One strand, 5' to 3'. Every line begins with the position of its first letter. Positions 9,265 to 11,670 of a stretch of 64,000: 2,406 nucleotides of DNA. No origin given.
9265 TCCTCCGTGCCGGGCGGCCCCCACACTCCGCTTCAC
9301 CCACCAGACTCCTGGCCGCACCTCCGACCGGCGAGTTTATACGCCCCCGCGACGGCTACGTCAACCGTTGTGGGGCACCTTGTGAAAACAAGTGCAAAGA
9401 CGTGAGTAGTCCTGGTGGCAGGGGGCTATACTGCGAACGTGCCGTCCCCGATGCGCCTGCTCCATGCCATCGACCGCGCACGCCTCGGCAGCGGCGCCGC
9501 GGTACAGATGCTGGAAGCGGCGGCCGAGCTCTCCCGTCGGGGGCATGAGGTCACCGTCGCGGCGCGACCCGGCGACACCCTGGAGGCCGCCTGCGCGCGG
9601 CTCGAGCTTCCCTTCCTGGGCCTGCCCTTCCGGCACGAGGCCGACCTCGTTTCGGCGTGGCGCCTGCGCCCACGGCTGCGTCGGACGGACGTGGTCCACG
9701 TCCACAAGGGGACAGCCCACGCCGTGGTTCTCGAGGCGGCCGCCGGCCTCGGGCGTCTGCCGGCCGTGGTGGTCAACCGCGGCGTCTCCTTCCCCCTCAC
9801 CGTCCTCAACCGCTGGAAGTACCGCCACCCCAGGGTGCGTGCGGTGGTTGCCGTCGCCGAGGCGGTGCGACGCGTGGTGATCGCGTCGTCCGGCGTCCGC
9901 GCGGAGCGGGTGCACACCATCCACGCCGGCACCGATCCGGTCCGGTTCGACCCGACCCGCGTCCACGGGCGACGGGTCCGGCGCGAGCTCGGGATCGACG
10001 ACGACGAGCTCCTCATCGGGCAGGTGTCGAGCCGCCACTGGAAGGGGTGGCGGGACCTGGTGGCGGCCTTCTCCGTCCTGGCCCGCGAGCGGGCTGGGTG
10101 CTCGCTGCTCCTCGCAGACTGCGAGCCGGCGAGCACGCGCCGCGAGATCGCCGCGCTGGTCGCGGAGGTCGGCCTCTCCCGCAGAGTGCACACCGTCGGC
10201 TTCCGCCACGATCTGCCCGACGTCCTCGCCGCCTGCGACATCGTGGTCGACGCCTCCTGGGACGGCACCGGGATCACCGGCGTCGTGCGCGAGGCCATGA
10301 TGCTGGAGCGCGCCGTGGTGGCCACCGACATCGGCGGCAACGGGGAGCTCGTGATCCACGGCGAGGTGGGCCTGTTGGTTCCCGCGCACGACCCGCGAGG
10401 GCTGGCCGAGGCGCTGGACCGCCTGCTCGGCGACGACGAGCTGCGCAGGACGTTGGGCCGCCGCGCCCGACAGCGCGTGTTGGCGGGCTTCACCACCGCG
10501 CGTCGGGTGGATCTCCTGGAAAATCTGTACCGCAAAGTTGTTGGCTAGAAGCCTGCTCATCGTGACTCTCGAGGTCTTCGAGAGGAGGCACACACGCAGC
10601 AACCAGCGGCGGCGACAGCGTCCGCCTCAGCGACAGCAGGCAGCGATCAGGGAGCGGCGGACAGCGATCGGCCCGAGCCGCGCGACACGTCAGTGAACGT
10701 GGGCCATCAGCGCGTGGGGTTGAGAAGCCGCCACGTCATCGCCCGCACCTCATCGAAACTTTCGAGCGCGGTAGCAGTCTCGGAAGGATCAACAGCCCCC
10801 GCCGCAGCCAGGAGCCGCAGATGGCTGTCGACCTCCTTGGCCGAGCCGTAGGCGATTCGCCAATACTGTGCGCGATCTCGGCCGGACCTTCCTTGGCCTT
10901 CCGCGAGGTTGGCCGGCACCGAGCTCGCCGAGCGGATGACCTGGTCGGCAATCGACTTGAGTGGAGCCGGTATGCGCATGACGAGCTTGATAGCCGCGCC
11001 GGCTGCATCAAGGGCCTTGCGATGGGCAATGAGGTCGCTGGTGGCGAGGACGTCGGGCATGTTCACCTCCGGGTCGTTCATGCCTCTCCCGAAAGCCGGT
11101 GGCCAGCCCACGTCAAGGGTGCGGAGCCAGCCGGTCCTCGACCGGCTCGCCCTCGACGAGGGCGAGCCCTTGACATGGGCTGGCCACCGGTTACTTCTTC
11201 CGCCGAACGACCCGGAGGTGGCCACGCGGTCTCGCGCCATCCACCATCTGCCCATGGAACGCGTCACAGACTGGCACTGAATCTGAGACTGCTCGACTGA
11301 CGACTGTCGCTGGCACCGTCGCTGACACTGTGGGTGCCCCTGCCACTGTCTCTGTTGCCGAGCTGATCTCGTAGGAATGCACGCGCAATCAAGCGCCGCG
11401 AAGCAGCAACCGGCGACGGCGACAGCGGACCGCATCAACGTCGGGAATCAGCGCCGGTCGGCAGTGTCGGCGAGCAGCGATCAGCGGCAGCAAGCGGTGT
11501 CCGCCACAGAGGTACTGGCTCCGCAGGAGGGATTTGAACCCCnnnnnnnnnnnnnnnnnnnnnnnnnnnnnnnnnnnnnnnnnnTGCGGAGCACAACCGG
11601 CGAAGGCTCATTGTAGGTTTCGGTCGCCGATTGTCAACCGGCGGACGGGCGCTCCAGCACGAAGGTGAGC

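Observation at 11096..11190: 95-nt compound hairpin (24-bp stem plus two inner stems) in the leader of the four-helix-bundle gene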

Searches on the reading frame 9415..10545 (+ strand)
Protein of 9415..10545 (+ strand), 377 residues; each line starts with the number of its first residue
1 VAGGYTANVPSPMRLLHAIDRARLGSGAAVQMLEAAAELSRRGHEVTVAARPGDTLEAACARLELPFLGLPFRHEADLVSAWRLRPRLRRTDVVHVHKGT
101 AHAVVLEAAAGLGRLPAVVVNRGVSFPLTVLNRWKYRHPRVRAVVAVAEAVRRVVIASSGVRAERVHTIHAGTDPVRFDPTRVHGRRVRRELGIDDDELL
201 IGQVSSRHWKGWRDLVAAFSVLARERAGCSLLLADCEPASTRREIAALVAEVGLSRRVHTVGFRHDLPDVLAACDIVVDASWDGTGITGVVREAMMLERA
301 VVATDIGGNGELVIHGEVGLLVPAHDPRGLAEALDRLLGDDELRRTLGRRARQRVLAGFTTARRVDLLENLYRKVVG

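Call 16: search_protein_families(library=pfam, proteins=[window:9415-10545:+], max_evalue=0.01)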
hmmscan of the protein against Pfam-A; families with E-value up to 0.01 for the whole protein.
window:9415-10545:+ (377 aa): 5 families
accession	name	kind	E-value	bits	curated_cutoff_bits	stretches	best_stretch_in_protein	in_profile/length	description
PF13692.12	Glyco_trans_1_4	-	7.8e-24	85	27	1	200-340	6-142/142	Glycosyl transferases group 1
PF00534.26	Glycos_transf_1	-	3.3e-22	79.3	26.4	1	189-354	6-172/172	Glycosyl transferases group 1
PF13439.12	Glyco_transf_4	-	1.6e-19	71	28.5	1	26-175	2-168/170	Glycosyltransferase Family 4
PF13579.12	Glyco_trans_4_4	-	2.1e-12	48.1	29.7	1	26-172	1-158/158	Glycosyl transferase 4-like domain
PF13524.12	Glyco_trans_1_2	-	4e-09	37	25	1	265-369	38-143/144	Glycosyl transferase-like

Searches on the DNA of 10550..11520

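Call 25: search_rna_families(source=window, start=10550, end=11520, threshold=evalue, max_evalue=10)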
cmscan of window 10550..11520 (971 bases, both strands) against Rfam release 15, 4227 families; matches with E-value up to 10: 5.
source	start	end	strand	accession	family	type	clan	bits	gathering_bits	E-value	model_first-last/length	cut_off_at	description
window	11106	11162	-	RF03438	mir-1956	Gene; miRNA;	-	24.2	95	0.072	1-65/65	no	mir-1956 microRNA precursor family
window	11107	11163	+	RF03438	mir-1956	Gene; miRNA;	-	23.8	95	0.09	1-65/65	no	mir-1956 microRNA precursor family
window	11092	11194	-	RF00102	VA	Gene;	-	20.3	62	1.1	1-159/159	no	VA RNA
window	10785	10835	-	RF03847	mir-1538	Gene; miRNA;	-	19.8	78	0.5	1-58/58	no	mir-1538 microRNA precursor family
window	11069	11194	+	RF02571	Mcr7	Gene; sRNA;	-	15.2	380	0.31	1-351/351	no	mcr7 sRNA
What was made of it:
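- On Rfam families (any described RNA): A permissive scan of 10550-11520 gives only sub-threshold hairpin-shaped chance hits (mir-1956 24 bits against 95; VA 20 against 62) (call 25).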
